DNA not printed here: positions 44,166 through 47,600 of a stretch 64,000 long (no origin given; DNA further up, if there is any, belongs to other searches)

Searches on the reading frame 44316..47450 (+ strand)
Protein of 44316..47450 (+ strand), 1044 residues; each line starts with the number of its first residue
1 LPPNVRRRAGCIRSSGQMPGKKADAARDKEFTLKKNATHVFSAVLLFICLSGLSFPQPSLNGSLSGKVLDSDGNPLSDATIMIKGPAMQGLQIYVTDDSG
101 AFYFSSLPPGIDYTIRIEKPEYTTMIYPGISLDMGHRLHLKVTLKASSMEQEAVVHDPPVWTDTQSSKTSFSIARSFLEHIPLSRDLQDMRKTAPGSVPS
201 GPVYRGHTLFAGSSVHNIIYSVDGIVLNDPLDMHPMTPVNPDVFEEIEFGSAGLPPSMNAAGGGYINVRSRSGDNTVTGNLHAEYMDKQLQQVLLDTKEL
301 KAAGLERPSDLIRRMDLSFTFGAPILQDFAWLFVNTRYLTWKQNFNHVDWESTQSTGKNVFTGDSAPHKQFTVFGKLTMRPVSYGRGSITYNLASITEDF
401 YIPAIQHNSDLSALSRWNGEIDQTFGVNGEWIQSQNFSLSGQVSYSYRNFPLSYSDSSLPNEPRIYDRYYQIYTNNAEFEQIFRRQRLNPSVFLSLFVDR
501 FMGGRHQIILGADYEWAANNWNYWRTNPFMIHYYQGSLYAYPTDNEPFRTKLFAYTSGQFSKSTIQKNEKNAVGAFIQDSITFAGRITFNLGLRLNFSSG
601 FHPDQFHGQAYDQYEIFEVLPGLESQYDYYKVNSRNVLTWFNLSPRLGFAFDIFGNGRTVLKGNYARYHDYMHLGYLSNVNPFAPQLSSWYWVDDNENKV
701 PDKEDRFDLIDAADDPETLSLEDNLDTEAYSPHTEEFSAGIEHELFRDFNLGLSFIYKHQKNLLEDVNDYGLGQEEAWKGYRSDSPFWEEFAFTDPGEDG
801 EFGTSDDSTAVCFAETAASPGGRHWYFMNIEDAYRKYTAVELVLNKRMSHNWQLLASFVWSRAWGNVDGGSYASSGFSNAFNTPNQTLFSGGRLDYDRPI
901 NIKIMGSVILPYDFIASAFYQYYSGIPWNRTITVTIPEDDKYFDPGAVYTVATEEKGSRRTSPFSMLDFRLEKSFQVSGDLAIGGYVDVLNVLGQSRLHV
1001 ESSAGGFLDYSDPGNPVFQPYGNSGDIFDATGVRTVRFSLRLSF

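Call 38: search_protein_families(library=pfam, proteins=[window:44316-47450:+])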
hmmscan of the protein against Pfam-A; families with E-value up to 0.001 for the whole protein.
window:44316-47450:+ (1044 aa): 4 families
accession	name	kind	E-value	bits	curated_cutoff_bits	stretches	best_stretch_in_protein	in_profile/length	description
PF25183.1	OMP_b-brl_4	-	2.3e-28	99.5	30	1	500-912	293-679/838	Outer membrane beta barrel domain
PF13620.12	CarboxypepD_reg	-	4.8e-13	49.7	32.3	1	63-145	1-82/82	Carboxypeptidase regulatory-like domain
PF00593.30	TonB_dep_Rec_b-barrel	-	1.1e-07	32.6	27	1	392-987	29-433/436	TonB dependent receptor-like, beta-barrel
PF13715.12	CarbopepD_reg_2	-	7.2e-07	29.6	32.2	1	64-155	1-87/88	CarboxypepD_reg-like domain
